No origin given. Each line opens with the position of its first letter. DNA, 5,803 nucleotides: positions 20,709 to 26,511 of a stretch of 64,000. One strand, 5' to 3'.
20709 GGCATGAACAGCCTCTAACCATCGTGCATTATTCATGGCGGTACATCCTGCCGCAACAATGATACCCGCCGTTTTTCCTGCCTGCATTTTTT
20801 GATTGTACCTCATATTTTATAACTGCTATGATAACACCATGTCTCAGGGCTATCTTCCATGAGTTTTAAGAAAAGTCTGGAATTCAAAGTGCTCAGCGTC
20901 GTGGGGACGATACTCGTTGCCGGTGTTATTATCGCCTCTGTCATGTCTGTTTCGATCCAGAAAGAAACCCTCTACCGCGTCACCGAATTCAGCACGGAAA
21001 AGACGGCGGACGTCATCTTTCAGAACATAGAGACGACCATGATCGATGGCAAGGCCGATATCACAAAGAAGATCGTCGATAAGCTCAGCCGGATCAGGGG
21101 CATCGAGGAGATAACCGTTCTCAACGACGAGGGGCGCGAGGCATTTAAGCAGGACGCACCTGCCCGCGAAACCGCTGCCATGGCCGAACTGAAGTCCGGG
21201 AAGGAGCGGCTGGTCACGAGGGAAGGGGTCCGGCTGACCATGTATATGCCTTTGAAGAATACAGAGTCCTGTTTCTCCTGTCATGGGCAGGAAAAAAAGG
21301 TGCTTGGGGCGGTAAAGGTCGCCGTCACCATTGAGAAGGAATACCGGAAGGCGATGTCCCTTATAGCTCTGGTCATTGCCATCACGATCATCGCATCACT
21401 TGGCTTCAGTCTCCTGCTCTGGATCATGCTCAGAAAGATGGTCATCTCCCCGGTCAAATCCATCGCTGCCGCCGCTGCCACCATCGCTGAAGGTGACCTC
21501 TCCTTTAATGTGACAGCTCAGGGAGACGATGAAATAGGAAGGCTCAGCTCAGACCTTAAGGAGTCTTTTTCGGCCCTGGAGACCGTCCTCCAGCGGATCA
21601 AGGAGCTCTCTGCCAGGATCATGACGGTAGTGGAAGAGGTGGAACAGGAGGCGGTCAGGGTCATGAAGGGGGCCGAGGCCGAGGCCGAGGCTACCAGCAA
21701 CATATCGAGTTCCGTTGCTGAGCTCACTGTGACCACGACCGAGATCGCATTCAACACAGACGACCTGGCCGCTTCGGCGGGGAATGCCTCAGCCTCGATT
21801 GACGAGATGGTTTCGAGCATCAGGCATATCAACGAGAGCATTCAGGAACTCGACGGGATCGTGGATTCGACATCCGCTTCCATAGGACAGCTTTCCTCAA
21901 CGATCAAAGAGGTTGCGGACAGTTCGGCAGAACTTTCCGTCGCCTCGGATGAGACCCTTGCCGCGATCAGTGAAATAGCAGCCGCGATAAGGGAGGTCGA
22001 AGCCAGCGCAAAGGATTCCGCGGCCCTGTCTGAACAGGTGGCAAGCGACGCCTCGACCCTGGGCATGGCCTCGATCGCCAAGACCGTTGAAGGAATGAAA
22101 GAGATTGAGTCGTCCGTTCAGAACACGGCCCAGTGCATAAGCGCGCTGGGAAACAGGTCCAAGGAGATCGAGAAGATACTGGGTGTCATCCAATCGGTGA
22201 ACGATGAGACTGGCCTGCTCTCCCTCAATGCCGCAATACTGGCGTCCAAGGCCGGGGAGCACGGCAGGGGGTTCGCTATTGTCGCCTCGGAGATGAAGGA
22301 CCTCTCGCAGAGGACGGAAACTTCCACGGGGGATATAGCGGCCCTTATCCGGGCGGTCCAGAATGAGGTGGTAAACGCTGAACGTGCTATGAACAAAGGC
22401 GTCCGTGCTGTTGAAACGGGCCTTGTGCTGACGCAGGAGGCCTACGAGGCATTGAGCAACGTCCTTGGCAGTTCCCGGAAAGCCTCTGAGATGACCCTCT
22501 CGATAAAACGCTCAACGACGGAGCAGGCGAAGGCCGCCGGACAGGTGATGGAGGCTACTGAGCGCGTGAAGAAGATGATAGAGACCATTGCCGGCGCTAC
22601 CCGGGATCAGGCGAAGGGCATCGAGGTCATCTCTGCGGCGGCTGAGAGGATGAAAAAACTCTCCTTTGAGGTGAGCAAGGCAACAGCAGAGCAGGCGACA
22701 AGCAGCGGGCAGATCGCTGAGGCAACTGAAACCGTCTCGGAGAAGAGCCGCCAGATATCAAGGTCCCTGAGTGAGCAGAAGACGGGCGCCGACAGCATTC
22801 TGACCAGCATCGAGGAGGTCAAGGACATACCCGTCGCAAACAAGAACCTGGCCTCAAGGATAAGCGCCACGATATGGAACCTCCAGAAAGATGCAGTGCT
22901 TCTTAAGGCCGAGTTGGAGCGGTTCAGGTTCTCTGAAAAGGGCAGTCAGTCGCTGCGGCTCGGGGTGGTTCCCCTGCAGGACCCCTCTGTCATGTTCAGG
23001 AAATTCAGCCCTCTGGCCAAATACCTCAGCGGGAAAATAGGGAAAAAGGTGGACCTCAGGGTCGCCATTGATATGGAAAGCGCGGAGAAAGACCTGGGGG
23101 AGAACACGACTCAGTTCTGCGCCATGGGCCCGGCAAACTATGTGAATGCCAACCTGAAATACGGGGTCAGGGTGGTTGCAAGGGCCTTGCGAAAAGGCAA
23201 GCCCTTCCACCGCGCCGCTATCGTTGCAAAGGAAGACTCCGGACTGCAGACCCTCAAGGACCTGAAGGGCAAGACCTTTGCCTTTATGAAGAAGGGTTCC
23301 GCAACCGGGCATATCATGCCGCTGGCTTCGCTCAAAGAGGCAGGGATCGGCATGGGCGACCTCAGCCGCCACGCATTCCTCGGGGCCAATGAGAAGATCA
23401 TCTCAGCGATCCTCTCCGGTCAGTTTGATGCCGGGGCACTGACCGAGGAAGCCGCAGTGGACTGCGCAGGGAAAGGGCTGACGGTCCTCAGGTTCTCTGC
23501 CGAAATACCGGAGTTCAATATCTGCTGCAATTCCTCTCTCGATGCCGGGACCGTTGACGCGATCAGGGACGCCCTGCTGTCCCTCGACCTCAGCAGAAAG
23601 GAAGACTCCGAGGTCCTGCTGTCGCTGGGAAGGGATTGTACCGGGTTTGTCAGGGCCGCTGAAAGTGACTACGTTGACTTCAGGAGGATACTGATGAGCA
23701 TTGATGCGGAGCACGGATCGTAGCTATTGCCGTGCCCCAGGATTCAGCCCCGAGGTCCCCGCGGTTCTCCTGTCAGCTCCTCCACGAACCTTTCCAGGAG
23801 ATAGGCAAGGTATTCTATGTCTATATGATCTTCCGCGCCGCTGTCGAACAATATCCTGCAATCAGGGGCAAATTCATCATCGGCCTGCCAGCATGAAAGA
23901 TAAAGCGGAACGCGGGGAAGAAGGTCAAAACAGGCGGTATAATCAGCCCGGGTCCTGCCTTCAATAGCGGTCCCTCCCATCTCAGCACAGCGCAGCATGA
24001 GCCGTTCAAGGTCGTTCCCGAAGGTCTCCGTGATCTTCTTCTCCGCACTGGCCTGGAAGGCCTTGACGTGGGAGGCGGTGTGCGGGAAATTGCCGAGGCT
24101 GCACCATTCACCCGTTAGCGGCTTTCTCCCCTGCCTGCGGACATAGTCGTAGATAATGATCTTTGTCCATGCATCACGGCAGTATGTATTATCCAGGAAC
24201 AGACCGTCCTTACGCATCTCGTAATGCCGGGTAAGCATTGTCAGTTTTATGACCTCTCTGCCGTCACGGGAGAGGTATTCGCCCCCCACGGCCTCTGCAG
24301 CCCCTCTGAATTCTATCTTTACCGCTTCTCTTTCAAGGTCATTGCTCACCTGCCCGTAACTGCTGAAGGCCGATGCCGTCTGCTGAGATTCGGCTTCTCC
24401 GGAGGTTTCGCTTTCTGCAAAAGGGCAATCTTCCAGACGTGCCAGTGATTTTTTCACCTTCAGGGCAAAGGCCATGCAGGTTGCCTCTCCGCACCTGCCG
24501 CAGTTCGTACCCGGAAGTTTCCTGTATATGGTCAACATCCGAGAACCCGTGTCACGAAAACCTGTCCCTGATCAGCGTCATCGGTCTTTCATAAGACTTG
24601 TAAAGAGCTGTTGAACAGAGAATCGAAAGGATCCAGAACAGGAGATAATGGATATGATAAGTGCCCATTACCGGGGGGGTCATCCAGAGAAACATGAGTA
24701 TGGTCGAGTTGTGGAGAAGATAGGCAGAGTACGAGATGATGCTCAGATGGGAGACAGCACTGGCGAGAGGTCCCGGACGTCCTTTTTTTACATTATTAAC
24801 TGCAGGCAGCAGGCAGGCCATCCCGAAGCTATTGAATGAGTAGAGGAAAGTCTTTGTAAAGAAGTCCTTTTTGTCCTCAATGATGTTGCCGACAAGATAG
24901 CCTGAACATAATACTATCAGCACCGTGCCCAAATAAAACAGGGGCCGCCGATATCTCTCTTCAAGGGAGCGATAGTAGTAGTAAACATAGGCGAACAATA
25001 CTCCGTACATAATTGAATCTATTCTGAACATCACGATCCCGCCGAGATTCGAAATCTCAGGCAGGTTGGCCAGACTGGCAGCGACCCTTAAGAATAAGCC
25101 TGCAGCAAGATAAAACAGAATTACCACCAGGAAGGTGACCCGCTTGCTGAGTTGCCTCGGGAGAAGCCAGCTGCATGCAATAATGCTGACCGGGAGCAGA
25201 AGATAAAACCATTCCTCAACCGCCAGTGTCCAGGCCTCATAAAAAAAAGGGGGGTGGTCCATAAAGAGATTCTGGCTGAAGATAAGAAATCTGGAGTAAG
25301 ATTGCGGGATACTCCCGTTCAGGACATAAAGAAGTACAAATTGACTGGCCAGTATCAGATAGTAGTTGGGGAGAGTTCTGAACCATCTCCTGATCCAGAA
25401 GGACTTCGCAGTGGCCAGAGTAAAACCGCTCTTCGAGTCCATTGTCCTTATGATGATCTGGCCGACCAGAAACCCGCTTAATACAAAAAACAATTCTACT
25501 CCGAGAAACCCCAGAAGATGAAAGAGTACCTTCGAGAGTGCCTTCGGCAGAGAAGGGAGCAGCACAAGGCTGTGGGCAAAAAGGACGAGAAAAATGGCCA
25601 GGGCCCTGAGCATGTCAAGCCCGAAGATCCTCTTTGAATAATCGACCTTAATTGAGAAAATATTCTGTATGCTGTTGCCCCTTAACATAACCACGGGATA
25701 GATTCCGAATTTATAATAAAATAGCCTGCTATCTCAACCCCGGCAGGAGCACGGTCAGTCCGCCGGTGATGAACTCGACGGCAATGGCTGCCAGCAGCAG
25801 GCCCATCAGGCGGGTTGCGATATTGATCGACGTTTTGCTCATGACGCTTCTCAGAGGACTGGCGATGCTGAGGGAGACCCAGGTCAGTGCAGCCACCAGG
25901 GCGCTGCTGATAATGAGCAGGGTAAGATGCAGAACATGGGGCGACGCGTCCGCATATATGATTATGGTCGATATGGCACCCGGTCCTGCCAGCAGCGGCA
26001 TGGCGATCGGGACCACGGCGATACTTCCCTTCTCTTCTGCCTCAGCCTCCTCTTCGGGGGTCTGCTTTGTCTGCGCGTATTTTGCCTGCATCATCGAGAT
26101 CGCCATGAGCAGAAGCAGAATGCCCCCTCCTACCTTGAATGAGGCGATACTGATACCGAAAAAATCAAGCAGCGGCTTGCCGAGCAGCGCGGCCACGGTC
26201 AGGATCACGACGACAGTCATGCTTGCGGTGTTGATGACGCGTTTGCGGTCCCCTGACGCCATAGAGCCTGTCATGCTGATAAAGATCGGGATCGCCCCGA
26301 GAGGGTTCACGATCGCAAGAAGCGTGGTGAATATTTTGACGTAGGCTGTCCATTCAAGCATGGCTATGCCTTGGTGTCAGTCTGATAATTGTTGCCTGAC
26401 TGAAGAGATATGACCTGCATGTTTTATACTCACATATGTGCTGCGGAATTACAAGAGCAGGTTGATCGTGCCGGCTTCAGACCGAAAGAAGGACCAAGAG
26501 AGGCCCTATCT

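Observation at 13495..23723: Two paralogous MCP-like transducers ending in a PhnD-type solute-binding domain that topology places in the cytoplasm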

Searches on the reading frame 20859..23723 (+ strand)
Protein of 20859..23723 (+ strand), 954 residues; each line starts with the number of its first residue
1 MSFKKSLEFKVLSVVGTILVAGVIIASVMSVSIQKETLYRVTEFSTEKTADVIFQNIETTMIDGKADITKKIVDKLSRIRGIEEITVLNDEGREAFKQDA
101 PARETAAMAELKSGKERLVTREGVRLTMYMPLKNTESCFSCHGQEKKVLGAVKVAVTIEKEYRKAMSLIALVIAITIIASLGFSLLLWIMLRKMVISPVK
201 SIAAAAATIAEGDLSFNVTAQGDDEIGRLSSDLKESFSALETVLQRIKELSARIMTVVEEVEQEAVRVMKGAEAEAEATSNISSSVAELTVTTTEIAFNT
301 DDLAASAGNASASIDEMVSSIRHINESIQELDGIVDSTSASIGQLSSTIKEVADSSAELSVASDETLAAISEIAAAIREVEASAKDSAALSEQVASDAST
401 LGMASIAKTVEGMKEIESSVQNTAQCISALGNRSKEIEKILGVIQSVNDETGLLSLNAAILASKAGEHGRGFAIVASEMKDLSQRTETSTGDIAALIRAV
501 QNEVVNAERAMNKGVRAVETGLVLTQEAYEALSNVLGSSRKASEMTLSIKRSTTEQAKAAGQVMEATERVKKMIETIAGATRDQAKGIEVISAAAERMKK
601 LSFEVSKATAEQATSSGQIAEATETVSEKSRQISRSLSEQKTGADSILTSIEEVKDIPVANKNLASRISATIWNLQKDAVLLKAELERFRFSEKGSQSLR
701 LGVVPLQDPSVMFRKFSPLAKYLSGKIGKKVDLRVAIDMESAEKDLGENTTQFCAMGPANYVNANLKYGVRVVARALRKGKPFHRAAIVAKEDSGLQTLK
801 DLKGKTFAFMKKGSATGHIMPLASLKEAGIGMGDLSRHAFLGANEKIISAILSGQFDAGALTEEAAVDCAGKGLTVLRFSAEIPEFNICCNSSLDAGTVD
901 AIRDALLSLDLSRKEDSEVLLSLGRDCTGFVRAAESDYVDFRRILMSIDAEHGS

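Call 5: search_protein_families(library=pfam, proteins=[window:20859-23723:+], max_evalue=0.01)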
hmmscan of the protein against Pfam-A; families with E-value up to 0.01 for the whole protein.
window:20859-23723:+ (954 aa): 8 families
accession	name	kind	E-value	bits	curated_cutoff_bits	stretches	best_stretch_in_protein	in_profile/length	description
PF12974.12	Phosphonate-bd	-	5.3e-53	180.3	27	1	701-938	1-242/242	ABC transporter, phosphonate, periplasmic substrate-binding protein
PF00015.26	MCPsignal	-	3.9e-35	121.7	34.6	2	395-573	7-171/172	Methyl-accepting chemotaxis protein (MCP) signalling domain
PF21563.3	Mcp40H-20_sensor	-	6.7e-10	39.7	27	1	52-158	2-111/112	Methyl-accepting chemotaxis sensory transducer, class 40H, sensor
PF00672.30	HAMP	-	7.1e-10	39.5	25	1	191-240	2-51/53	HAMP domain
PF09084.16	NMT1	-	5.1e-06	27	20.5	1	734-879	26-166/216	NMT1/THI5 like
PF16868.10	NMT1_3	-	0.00025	21.2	27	1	787-862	94-167/289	NMT1-like family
PF20155.4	TMP_3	-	0.00043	20.5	41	1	303-395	6-98/192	Tape measure protein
PF23067.1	MG280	-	0.0046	17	27.4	1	187-336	41-185/259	Uncharacterised protein MG280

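Call 6: search_protein_families(library=ncbifam, proteins=[window:20859-23723:+], max_evalue=0.01)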
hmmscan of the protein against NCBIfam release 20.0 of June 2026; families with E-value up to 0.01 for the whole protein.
window:20859-23723:+ (954 aa): 29 families (the best 25 are shown)
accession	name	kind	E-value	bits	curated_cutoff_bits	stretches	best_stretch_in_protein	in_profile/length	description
TIGR01098.1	3A0109s03R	subfamily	3.3e-33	115.2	112.05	1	696-909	30-253/253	phosphate/phosphite/phosphonate ABC transporter substrate-binding protein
NF058645.1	MCPCtpMPsAe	equivalog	3.2e-31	108.7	900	2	301-601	241-552/558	methyl-accepting chemotaxis protein CtpM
TIGR03431.1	PhnD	equivalog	1e-26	94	261.1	1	694-944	24-282/288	phosphonate ABC transporter substrate-binding protein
NF041847.1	transduc_aer2_vibrio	equivalog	6.8e-26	90.7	1200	2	322-597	491-737/804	aerotaxis transducer Aer2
TIGR04553.1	ABC_peri_selen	hypoth_equivalog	4.8e-24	85.2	250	1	699-943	2-257/266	putative selenate ABC transporter substrate-binding protein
NF047851.1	MCPCitTducer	equivalog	1.8e-22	80.1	900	2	317-506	251-426/553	methyl-accepting chemotaxis citrate transducer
NF011622.0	PRK15048.1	equivalog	3.7e-20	72.6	900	2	313-629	246-534/553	methyl-accepting chemotaxis protein II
NF007309.0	PRK09793.1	equivalog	1.4e-19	70.5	903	2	348-518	276-438/533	methyl-accepting chemotaxis protein IV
NF050802.1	AspChtxCcaA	equivalog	2.7e-17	62.4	1300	1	391-506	526-644/700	aspartate chemotaxis receptor CcaA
NF011615.0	PRK15041.1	equivalog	2.8e-17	62.6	947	2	317-502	252-426/554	methyl-accepting chemotaxis protein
NF033092.0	HK_WalK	equivalog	3.2e-13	49.1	725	1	5-249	3-255/594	cell wall metabolism sensor histidine kinase WalK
TIGR02122.1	TRAP_TAXI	subfamily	8e-08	31.5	84.35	1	787-861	124-196/320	TAXI family TRAP transporter solute-binding subunit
NF040691.1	MtrAB_MtrB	equivalog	1.6e-07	30.7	450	1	163-252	180-269/507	MtrAB system histidine kinase MtrB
TIGR01728.1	SsuA_fam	subfamily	2.3e-07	30.4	163.5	1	784-859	83-154/290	aliphatic sulfonate ABC transporter substrate-binding protein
NF007837.0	PRK10549.1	equivalog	5.1e-07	28.8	603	1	178-254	172-247/466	envelope stress sensor histidine kinase BaeS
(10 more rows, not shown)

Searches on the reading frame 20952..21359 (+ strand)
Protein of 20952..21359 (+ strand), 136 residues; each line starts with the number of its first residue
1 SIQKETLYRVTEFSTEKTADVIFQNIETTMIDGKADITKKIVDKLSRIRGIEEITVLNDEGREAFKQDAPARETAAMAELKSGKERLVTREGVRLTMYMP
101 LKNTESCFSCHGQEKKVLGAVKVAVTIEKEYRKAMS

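Call 59: search_solved_structures(query=window:20952-21359:+, max_evalue=1, show_alignments=2)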
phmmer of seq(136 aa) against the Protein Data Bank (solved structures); distinct sequences matched with E-value up to 1: 3.
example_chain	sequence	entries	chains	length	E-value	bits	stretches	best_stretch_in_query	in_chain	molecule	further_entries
3b47_A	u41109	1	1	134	1.3e-05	28.7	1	18-134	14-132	Methyl-accepting chemotaxis protein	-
3b42_A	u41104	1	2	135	0.00021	24.8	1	18-134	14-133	Methyl-accepting chemotaxis protein, putative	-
6fwv_A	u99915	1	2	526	0.45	14.1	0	13-69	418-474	Collagen Adhesion protein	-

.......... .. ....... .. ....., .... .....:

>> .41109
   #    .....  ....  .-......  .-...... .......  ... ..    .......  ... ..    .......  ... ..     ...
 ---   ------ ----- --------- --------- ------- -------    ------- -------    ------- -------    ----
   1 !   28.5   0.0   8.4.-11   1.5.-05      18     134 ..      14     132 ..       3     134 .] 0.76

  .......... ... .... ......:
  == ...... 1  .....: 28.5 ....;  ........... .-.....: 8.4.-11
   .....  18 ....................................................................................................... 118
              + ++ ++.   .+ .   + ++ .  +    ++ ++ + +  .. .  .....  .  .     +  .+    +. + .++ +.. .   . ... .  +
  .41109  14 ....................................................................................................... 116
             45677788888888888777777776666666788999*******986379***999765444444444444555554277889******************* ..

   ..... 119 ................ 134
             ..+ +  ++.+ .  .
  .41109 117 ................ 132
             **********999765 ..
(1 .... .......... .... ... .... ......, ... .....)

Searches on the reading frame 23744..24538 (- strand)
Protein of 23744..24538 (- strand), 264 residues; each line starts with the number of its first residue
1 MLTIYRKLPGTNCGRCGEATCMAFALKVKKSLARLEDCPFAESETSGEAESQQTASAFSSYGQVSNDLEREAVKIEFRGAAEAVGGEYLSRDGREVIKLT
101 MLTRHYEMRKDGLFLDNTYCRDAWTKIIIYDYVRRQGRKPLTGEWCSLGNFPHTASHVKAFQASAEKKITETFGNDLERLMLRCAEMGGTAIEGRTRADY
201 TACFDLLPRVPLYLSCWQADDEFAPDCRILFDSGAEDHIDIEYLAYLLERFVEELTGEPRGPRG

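Call 11: search_protein_families(library=pfam, proteins=[window:23744-24538:-], max_evalue=0.001)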
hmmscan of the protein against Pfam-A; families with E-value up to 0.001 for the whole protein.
window:23744-24538:- (264 aa): 2 families
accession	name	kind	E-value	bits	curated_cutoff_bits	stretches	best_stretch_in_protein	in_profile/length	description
PF12654.12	DUF3786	-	1.3e-36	126.2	27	1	79-253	4-175/176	Domain of unknown function (DUF3786)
PF04060.18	FeS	-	2e-13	50.3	23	1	8-40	1-33/33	Putative Fe-S cluster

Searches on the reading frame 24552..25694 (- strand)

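Call 11: search_protein_families(library=pfam, proteins=[window:24552-25694:-], max_evalue=0.001)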
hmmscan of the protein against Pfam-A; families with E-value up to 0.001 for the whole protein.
window:24552-25694:- (380 aa): 1 family
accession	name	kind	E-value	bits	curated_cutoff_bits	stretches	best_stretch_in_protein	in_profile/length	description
PF01757.29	Acyl_transf_3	-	2e-20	73.6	31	1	25-365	3-325/326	Acyltransferase domain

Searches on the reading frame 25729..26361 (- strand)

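Call 11: search_protein_families(library=pfam, proteins=[window:25729-26361:-], max_evalue=0.001)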
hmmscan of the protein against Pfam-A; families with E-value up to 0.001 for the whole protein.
window:25729-26361:- (210 aa): 1 family
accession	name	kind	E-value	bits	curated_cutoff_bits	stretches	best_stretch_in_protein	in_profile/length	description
PF01914.23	MarC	-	1.6e-59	201.2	23.9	1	4-204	1-201/203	MarC family integral membrane protein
